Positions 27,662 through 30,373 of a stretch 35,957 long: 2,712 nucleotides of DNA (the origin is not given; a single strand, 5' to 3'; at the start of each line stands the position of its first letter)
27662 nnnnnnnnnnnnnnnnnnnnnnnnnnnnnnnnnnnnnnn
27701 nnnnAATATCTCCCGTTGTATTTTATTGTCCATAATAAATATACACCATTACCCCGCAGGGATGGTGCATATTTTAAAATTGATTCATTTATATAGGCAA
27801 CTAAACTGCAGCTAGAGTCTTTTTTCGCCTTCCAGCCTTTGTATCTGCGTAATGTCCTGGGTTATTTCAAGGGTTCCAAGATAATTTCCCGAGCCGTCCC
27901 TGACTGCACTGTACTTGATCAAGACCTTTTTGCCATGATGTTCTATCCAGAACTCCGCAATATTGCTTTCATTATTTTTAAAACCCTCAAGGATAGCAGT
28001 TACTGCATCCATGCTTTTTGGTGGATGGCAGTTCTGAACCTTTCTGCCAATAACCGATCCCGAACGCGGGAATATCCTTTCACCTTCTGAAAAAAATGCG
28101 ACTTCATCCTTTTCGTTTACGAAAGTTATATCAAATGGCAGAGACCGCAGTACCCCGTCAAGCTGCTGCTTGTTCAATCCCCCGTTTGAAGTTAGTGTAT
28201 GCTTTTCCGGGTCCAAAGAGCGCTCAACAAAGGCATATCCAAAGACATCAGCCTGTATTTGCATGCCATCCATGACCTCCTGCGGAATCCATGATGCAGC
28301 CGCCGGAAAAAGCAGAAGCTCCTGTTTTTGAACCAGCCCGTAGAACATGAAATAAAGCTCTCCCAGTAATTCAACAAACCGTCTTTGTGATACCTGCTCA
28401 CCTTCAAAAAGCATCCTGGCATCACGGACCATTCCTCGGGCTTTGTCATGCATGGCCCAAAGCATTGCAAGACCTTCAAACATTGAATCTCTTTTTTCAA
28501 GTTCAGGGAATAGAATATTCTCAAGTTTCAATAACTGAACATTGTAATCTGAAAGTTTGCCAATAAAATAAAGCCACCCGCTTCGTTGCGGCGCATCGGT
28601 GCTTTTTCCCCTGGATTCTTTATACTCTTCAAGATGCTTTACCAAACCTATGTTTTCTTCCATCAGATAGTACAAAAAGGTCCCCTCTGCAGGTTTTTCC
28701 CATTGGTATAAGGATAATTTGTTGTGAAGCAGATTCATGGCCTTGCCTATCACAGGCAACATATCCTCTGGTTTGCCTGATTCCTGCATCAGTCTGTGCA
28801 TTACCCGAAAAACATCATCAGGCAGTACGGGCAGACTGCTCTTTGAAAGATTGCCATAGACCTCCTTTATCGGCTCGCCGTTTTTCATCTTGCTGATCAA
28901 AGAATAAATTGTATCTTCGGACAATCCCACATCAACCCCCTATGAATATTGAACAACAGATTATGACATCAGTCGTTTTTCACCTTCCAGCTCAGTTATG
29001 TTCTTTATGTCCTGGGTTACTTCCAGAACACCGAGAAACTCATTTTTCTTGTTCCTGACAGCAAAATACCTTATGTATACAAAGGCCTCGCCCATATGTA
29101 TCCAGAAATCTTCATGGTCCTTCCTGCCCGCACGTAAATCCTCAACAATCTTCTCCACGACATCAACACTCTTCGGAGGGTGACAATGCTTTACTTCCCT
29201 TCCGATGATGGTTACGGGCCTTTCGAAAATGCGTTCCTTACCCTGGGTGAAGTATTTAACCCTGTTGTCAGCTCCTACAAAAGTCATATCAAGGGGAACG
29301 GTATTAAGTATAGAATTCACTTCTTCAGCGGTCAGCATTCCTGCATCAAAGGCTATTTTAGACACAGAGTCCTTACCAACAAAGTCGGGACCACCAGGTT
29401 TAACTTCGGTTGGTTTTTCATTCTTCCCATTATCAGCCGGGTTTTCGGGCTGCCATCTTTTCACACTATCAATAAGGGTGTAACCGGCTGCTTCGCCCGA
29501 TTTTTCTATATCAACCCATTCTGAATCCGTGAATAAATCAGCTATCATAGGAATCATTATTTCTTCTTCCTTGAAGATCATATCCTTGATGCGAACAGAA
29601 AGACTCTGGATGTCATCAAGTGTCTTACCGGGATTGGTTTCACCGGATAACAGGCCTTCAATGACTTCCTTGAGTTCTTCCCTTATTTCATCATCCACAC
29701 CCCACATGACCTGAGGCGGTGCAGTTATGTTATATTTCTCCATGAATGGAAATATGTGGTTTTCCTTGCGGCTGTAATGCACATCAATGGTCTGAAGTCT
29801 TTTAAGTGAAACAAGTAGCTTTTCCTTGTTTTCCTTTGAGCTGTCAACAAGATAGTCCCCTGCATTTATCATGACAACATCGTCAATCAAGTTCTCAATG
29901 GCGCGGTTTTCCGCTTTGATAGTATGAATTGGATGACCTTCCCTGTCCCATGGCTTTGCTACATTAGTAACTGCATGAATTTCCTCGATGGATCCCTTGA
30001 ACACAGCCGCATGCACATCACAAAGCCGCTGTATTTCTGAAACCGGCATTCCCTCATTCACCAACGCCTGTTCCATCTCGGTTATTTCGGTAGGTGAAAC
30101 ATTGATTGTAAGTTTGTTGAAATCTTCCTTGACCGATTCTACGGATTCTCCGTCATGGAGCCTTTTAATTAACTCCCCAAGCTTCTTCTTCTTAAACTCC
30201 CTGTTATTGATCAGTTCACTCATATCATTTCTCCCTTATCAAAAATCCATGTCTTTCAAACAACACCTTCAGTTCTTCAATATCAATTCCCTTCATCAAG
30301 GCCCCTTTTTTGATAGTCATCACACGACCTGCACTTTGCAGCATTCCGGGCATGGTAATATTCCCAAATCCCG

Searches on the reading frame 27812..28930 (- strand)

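Call 52: search_protein_families(library=pfam, proteins=[window:27812-28930:-], max_evalue=0.001)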
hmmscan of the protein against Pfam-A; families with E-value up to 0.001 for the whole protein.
window:27812-28930:- (372 aa): 2 families
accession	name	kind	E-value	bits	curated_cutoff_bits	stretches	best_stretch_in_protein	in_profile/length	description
PF13596.12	PAS_10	-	3.3e-24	86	22.1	1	258-361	2-106/106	PAS domain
PF01814.28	Hemerythrin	-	9.7e-06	26.5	25.3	1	88-210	5-126/127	Hemerythrin HHE cation binding domain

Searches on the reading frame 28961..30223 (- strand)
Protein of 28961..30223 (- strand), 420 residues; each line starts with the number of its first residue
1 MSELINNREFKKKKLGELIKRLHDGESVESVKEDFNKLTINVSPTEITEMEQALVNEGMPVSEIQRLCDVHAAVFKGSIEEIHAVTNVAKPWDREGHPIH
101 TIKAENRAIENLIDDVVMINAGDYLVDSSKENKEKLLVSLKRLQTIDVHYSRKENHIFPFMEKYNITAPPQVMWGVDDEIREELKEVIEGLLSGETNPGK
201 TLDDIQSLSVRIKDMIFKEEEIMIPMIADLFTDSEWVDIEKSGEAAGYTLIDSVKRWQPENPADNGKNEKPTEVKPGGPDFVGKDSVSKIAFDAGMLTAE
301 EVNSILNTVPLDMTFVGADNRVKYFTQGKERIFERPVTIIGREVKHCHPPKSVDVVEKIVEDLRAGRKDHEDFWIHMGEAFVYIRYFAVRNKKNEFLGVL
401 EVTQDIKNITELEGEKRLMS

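Call 52: search_protein_families(library=pfam, proteins=[window:28961-30223:-], max_evalue=0.001)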
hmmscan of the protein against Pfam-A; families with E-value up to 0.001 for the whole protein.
window:28961-30223:- (420 aa): 3 families
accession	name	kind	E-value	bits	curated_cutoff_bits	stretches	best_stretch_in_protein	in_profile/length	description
PF13596.12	PAS_10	-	7.5e-30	104.1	22.1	1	303-407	2-106/106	PAS domain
PF04282.18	DUF438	-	2e-28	98.5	25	1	16-81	2-67/67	Family of unknown function (DUF438)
PF01814.28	Hemerythrin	-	5.9e-15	56.3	25.3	1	97-227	1-127/127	Hemerythrin HHE cation binding domain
